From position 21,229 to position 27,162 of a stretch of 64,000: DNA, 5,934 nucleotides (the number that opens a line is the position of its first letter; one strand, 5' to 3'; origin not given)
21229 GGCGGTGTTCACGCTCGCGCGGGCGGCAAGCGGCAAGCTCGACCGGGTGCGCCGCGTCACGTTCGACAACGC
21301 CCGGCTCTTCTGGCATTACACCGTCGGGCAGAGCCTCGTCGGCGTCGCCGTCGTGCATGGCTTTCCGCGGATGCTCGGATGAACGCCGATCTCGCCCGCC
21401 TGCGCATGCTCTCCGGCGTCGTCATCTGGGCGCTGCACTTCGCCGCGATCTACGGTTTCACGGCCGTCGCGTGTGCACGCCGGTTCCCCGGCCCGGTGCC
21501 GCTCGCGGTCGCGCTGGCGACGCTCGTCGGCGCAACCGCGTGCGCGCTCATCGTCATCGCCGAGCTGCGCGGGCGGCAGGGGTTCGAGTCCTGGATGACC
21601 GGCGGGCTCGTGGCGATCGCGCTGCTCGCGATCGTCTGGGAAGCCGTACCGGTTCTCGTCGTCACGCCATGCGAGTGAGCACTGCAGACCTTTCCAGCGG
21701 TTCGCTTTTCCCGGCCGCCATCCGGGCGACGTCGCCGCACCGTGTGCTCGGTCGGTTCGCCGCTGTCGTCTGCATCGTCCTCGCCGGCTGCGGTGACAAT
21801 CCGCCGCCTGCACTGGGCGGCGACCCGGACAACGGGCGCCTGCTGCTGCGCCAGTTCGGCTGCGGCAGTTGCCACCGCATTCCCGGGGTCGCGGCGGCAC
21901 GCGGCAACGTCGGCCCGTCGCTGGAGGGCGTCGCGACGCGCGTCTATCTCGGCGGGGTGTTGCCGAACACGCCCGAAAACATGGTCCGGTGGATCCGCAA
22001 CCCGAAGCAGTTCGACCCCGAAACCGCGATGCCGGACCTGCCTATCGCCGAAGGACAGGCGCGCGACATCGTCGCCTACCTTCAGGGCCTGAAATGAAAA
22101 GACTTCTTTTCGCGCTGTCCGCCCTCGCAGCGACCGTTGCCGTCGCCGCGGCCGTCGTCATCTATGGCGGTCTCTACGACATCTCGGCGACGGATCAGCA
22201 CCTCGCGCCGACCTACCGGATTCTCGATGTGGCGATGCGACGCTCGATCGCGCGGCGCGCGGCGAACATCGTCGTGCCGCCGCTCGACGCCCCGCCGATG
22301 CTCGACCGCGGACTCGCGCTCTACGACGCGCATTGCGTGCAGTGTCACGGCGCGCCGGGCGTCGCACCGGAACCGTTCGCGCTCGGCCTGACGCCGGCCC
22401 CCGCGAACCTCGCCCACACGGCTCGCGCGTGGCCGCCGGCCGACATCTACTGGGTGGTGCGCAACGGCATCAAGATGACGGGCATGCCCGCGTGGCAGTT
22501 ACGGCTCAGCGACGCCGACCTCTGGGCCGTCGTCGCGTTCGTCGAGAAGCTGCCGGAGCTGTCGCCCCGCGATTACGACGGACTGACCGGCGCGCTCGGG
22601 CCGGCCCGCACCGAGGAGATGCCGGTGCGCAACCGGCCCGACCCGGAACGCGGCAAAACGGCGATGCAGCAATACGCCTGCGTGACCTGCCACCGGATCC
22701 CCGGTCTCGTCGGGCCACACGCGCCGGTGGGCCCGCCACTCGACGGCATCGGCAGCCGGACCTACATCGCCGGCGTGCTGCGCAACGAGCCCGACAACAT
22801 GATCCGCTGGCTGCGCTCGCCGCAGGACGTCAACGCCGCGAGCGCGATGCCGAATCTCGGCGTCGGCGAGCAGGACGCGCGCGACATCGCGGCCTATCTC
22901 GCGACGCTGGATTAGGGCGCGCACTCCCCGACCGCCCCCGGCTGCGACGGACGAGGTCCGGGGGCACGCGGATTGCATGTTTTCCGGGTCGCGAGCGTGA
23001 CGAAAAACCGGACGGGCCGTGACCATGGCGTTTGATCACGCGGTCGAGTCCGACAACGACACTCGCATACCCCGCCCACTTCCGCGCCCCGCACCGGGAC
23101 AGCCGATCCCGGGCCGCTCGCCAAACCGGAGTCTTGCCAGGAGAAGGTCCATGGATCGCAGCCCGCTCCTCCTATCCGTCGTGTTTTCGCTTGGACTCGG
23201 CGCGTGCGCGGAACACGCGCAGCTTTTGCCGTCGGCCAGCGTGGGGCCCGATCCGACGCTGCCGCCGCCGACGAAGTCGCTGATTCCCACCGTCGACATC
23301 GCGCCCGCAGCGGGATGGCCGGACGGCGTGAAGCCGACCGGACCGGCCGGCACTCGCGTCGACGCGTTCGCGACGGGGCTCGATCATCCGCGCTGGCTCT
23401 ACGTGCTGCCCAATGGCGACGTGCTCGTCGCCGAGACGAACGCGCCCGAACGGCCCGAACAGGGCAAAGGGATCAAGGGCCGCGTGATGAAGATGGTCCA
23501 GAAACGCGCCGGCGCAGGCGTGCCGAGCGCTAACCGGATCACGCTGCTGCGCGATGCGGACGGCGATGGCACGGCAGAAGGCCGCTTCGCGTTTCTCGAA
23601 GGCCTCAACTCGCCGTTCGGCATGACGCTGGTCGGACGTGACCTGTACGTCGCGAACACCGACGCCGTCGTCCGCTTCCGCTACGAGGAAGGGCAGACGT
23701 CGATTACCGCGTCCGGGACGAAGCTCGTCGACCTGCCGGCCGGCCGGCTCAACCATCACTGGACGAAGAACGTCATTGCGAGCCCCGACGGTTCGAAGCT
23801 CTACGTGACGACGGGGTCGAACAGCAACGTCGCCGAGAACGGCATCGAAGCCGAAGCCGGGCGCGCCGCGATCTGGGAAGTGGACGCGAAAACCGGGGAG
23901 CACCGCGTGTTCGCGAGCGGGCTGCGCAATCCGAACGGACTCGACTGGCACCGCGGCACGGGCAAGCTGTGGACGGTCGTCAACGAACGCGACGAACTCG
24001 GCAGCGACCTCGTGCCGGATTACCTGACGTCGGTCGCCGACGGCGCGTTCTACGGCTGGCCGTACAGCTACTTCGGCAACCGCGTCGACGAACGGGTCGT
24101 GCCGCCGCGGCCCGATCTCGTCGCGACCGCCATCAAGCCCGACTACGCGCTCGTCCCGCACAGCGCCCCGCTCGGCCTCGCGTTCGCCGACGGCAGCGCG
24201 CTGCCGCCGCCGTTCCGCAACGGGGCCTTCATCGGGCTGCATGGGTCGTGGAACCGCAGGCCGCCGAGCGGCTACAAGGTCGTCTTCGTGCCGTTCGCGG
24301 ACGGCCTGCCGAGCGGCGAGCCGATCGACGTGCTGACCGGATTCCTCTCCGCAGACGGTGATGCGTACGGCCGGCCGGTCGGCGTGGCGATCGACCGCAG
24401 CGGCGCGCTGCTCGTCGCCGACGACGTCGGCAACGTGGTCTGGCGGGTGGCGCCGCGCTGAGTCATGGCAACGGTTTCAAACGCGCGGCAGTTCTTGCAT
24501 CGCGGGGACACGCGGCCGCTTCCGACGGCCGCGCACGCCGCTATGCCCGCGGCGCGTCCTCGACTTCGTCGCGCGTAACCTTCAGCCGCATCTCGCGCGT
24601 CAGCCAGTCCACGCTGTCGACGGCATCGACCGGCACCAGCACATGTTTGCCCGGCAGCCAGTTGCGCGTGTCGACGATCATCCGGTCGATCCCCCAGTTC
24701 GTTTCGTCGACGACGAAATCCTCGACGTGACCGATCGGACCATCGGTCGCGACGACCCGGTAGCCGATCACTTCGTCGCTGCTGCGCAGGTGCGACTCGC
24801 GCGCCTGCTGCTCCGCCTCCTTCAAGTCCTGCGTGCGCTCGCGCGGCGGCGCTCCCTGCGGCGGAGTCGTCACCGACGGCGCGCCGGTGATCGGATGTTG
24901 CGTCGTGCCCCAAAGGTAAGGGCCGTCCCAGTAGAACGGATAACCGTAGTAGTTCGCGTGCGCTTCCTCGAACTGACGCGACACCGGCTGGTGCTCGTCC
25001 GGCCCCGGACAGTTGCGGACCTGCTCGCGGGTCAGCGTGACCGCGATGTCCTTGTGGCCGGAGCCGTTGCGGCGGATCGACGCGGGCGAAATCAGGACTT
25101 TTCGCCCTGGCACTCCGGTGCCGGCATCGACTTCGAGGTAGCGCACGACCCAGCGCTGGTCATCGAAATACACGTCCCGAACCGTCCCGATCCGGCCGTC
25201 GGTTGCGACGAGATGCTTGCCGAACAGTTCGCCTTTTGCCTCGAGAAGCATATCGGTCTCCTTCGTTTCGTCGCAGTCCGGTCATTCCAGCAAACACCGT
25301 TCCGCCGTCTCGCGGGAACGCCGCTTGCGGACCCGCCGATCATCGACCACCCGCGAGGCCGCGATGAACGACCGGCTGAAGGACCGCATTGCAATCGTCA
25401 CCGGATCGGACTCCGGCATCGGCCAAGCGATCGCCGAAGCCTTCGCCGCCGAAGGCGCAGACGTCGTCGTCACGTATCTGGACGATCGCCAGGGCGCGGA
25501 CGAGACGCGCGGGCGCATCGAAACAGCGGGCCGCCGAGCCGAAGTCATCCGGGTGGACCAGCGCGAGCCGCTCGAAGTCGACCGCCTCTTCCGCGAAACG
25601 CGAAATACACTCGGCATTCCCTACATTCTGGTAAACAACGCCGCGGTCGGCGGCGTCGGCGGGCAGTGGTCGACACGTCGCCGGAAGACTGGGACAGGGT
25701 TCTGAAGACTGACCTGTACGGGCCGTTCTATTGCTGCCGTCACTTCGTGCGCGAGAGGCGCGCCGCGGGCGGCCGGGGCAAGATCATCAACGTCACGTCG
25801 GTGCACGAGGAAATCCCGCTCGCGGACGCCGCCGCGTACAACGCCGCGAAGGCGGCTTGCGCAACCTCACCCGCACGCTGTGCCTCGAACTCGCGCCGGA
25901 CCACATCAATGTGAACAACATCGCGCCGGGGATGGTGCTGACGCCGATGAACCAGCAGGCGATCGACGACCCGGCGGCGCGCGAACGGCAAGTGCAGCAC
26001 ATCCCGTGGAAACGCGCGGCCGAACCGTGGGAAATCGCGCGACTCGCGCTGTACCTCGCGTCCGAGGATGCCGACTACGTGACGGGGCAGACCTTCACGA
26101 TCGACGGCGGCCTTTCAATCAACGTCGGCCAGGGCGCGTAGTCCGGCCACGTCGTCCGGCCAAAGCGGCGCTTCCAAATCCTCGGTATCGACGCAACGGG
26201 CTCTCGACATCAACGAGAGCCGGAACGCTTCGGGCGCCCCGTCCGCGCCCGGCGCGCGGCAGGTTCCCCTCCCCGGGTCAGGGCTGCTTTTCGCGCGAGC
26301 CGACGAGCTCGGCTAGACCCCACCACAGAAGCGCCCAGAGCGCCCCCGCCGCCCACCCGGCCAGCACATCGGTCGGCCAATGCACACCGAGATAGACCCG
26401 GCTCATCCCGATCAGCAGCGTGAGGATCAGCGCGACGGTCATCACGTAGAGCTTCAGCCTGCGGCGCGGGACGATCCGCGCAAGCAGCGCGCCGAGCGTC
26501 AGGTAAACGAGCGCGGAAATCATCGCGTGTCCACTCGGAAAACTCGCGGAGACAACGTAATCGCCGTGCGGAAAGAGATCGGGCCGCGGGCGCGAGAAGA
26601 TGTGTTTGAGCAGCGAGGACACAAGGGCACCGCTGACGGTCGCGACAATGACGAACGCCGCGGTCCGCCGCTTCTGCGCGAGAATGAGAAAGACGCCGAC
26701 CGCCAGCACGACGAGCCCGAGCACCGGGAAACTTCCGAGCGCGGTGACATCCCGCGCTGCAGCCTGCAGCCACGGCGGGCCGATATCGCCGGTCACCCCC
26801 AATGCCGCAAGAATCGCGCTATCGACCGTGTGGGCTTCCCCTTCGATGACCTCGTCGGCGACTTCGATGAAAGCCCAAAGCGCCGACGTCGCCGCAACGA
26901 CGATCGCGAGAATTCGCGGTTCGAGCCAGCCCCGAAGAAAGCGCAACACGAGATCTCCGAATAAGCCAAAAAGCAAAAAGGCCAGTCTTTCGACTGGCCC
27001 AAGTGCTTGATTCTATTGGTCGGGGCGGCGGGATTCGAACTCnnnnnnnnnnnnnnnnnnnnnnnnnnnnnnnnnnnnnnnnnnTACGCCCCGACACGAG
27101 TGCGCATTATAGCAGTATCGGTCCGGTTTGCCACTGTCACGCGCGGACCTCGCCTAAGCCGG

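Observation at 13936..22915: Seven overlapping ORFs join a YdiJ-like flavo-Fe-S dehydrogenase to a caa3-like oxidase, a CaCA antiporter and three c-haem domains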

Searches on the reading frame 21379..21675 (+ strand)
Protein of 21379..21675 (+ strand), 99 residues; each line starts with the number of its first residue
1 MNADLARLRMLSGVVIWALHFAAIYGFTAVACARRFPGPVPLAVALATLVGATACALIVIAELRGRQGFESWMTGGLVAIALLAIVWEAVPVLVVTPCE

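Call 10: search_protein_families(library=pfam, proteins=[window:21379-21675:+])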
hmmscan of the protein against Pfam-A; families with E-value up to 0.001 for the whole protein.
window:21379-21675:+ (99 aa): 0 families

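Call 11: search_protein_families(library=ncbifam, proteins=[window:21379-21675:+])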
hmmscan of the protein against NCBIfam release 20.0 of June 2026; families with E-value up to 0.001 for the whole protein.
window:21379-21675:+ (99 aa): 0 families

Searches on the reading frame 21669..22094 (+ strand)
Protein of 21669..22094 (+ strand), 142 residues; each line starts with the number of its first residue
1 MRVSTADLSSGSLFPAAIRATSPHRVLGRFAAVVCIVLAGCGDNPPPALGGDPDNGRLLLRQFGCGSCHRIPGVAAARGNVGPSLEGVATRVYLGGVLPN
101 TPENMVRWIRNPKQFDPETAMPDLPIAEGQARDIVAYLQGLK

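Call 10: search_protein_families(library=pfam, proteins=[window:21669-22094:+])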
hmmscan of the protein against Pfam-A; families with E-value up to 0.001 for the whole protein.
window:21669-22094:+ (142 aa): 2 families
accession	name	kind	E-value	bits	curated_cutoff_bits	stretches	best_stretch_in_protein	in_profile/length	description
PF00034.26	Cytochrom_C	-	0.00012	23.7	21.3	1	55-141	3-89/90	Cytochrome c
PF13442.11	Cytochrome_CBB3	-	0.0007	20.3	27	0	53-138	3-68/68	Cytochrome C oxidase, cbb3-type, subunit III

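Call 11: search_protein_families(library=ncbifam, proteins=[window:21669-22094:+])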
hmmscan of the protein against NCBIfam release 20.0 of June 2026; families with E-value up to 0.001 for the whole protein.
window:21669-22094:+ (142 aa): 2 families
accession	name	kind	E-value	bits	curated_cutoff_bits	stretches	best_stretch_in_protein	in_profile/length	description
TIGR04485.1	thiosulf_SoxX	equivalog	5.9e-09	36.5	61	1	65-139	5-76/78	sulfur oxidation c-type cytochrome SoxX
NF040971.1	cytc_ExtS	equivalog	6.3e-09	35.5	100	1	65-137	183-261/262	selenite/tellurite reduction operon c-type cytochrome lipoprotein ExtS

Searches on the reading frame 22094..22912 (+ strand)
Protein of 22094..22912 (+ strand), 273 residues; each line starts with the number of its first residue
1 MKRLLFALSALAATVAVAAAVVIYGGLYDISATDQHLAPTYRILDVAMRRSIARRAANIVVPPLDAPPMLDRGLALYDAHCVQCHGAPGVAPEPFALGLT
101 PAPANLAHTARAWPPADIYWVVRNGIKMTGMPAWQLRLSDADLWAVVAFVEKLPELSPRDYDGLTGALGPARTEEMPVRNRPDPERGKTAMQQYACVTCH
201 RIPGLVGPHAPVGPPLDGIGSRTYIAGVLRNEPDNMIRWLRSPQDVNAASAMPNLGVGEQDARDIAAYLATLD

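Call 10: search_protein_families(library=pfam, proteins=[window:22094-22912:+])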
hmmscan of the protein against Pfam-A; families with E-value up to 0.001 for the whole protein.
window:22094-22912:+ (273 aa): 2 families
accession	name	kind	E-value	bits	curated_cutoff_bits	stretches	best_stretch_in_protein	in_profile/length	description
PF13442.11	Cytochrome_CBB3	-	3.1e-25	88.7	27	2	70-150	3-68/68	Cytochrome C oxidase, cbb3-type, subunit III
PF00034.26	Cytochrom_C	-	2.5e-19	70.8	21.3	2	185-272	2-89/90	Cytochrome c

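Call 11: search_protein_families(library=ncbifam, proteins=[window:22094-22912:+])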
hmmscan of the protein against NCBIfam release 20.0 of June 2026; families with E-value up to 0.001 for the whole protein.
window:22094-22912:+ (273 aa): 8 families
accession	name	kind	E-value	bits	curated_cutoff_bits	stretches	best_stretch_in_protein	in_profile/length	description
NF011054.0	PRK14486.1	equivalog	6.9e-10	38.9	447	1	69-152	214-289/294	putative bifunctional cbb3-type cytochrome c oxidase subunit II/cytochrome c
TIGR04485.1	thiosulf_SoxX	equivalog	7.8e-08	32.9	61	1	195-272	4-78/78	sulfur oxidation c-type cytochrome SoxX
TIGR00782.1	ccoP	equivalog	2.9e-07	30.1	179.95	1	67-153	200-281/285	cytochrome-c oxidase, cbb3-type subunit III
TIGR02603.1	CxxCH_TIGR02603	domain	3.9e-06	26.9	68.15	0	182-223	1-38/134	putative heme-binding domain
NF040971.1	cytc_ExtS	equivalog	8.6e-05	21.9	100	0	210-267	200-260/262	selenite/tellurite reduction operon c-type cytochrome lipoprotein ExtS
NF045774.1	cytochro_C551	exception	0.00013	21.9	118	0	190-271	44-108/110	cytochrome c551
NF050122.1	bc1_QcrC_actin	exception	0.00027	20.3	200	0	70-88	41-59/253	cytochrome bc1 complex diheme cytochrome c subunit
NF045773.1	cytochro_C550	exception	0.00031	20.7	125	0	184-247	48-110/118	cytochrome c550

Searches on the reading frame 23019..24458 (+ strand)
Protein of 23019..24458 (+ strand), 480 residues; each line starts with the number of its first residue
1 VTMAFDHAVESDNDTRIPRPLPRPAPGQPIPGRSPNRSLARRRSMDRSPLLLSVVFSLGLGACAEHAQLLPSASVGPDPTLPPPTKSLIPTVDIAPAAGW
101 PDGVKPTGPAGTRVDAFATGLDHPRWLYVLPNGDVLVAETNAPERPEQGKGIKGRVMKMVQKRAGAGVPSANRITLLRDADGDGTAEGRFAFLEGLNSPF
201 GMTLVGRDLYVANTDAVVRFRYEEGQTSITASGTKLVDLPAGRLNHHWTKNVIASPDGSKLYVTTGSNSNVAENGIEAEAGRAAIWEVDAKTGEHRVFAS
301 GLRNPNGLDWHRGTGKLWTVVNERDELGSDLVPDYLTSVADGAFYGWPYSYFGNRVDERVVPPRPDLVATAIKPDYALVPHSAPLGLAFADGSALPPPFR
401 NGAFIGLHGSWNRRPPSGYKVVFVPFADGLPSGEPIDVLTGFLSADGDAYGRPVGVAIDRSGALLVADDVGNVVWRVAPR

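Call 13: search_protein_families(library=pfam, proteins=[window:23019-24458:+], max_evalue=0.01)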
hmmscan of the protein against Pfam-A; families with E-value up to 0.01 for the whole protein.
window:23019-24458:+ (480 aa): 4 families
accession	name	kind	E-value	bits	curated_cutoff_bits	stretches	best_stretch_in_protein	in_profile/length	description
PF07995.17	GSDH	-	1.2e-15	58.1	25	1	213-406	80-276/332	Glucose / Sorbosone dehydrogenase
PF23500.1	DUF7133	-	5.1e-06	26.5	27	1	169-272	56-157/385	Domain of unknown function (DUF7133)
PF01436.27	NHL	-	2.1e-05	24.7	20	0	452-472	3-22/28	NHL repeat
PF08450.18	SGL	-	0.0035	17.4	26.3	0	199-312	42-143/246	SMP-30/Gluconolactonase/LRE-like region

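Call 35: search_protein_families(library=ncbifam, proteins=[window:23019-24458:+], max_evalue=0.00001)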
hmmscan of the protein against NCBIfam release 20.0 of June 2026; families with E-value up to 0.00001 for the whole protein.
window:23019-24458:+ (480 aa): 2 families
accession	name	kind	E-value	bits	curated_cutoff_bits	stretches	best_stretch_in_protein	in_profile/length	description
TIGR02604.1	Piru_Ver_Nterm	subfamily_domain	5.7e-17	62.1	122.2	1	156-406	29-287/367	PVC-type heme-binding CxxCH protein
NF033206.1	ScyE_fam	subfamily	8.1e-10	38.7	80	0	117-158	3-49/333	ScyD/ScyE family protein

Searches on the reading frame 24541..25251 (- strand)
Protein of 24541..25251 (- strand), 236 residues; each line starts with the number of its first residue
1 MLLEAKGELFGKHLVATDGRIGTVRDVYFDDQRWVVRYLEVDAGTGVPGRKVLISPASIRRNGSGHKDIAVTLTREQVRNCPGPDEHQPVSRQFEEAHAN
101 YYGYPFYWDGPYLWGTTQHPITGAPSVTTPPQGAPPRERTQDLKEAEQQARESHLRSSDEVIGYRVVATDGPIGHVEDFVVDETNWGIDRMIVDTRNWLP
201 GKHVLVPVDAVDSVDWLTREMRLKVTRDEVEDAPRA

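Call 13: search_protein_families(library=pfam, proteins=[window:24541-25251:-], max_evalue=0.01)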
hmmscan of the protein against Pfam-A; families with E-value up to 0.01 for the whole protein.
window:24541-25251:- (236 aa): 1 family
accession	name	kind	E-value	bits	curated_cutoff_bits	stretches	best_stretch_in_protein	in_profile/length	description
PF05239.21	PRC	-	1.3e-12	47.9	21.2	2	158-216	6-64/78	PRC-barrel domain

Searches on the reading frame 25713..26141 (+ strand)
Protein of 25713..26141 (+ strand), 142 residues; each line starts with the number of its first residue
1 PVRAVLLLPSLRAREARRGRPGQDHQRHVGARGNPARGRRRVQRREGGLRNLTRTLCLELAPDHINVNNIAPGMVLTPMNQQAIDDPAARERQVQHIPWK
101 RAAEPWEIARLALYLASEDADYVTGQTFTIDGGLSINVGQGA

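Call 85: search_protein_families(library=pfam, proteins=[window:25713-26141:+], max_evalue=0.001)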
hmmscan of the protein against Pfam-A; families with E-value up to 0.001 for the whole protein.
window:25713-26141:+ (142 aa): 3 families
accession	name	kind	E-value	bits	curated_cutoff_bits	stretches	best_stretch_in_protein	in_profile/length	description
PF13561.12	adh_short_C2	-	2.5e-24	86.6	27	1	47-135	148-236/236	Enoyl-(Acyl carrier protein) reductase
PF00106.31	adh_short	-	2e-07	31.2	26.6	1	48-85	155-192/195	short chain dehydrogenase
PF23441.1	SDR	-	0.00075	19.4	27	1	46-134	167-255/258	SDR-like rossmann domain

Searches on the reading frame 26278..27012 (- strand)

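Call 85: search_protein_families(library=pfam, proteins=[window:26278-27012:-], max_evalue=0.001)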
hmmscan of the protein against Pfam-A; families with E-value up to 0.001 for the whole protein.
window:26278-27012:- (244 aa): 3 families
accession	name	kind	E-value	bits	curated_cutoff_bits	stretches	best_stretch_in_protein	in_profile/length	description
PF01569.27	PAP2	-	8.3e-26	90.7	27.2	1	120-232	4-123/130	PAP2 superfamily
PF14378.12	PAP2_3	-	4.5e-05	23.8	27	0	156-227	125-188/190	PAP2 superfamily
PF14360.12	PAP2_C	-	0.00068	20.6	27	0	160-226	8-68/74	PAP2 superfamily C-terminal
